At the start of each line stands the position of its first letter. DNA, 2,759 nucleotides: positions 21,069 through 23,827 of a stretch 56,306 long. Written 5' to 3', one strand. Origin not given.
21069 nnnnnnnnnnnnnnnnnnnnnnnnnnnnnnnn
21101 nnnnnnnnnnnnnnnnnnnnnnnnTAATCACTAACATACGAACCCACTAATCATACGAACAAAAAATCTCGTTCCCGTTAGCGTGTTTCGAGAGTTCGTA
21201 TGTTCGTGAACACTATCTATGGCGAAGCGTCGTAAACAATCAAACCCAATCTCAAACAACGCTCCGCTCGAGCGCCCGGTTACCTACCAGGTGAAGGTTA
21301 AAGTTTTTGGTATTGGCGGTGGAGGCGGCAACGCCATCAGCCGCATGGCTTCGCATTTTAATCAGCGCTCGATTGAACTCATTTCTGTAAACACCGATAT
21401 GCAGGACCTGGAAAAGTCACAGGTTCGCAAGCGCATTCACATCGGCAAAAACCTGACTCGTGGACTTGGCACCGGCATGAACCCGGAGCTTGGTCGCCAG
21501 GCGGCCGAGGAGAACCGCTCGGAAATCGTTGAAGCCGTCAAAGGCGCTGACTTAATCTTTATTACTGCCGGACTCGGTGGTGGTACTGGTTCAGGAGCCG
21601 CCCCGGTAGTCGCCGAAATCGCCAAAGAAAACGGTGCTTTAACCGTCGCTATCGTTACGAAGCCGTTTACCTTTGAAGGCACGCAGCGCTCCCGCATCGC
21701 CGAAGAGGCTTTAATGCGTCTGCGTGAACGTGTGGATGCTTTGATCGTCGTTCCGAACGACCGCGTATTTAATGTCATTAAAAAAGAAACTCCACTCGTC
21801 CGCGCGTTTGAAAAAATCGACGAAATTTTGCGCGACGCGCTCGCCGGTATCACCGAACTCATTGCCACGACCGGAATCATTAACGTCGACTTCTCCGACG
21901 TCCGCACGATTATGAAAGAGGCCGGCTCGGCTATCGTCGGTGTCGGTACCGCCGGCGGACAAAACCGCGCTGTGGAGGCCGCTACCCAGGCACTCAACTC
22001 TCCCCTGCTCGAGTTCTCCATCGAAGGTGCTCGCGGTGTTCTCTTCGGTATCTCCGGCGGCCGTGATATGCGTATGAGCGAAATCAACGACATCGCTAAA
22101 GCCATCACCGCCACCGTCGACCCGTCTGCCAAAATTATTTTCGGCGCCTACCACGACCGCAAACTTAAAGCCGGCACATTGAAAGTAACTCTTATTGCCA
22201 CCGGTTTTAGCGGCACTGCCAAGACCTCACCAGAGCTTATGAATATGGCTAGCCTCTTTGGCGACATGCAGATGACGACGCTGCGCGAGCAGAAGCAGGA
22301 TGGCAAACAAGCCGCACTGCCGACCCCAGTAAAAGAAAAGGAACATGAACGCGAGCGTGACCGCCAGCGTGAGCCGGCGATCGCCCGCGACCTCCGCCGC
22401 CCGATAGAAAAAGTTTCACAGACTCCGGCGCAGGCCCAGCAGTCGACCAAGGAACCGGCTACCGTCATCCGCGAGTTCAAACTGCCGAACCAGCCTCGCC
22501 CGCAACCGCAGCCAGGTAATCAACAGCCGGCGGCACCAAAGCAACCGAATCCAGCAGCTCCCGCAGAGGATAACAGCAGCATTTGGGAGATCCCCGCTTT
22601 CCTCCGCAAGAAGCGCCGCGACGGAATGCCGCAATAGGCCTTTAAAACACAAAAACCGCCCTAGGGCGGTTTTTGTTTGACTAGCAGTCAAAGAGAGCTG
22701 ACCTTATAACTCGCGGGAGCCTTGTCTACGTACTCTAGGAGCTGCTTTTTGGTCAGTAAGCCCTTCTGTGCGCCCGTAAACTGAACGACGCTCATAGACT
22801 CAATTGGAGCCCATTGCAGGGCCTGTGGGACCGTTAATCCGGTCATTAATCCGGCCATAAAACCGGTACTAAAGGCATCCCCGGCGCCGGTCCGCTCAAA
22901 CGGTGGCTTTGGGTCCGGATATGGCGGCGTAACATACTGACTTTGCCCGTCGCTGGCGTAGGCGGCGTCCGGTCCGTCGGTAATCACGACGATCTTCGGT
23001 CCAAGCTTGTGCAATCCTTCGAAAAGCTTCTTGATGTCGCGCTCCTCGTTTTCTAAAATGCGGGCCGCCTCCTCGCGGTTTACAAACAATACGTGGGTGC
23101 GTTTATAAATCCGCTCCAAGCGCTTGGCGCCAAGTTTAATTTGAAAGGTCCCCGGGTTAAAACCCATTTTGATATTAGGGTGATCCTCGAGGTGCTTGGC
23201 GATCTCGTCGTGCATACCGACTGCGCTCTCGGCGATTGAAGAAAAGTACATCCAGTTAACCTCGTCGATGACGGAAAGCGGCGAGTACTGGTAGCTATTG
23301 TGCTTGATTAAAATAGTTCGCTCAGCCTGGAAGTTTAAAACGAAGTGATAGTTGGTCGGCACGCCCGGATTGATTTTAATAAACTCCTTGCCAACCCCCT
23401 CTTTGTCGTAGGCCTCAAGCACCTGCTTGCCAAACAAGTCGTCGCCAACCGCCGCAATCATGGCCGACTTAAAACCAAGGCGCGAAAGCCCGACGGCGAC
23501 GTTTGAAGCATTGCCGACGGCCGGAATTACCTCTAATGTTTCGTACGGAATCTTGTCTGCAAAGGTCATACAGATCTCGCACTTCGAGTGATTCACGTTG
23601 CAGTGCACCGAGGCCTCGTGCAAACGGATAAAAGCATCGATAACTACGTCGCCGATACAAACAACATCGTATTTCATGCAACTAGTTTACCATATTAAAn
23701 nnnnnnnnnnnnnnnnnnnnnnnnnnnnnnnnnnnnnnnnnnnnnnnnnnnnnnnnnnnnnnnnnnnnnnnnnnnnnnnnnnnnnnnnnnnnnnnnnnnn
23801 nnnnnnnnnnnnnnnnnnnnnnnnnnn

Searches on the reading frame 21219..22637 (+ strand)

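Call 24: search_protein_families(library=pfam, proteins=[window:21219-22637:+])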
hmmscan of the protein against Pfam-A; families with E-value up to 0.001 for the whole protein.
window:21219-22637:+ (472 aa): 2 families
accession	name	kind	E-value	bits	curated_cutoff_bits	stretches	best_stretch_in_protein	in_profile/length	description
PF00091.31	Tubulin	-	1.6e-47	162.7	33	1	26-187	1-189/190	Tubulin/FtsZ family, GTPase domain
PF12327.13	FtsZ_C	-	1.9e-29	102.2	27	1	236-330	1-94/95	FtsZ family, C-terminal domain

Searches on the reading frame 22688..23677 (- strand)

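Call 24: search_protein_families(library=pfam, proteins=[window:22688-23677:-])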
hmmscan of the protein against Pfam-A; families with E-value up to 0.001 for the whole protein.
window:22688-23677:- (329 aa): 2 families
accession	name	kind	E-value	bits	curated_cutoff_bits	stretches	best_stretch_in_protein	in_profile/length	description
PF00294.29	PfkB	-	3.3e-35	122.3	25.8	1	55-307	37-299/302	pfkB family carbohydrate kinase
PF08543.17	Phos_pyr_kin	-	3.2e-05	23.9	27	1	188-290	114-224/246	Phosphomethylpyrimidine kinase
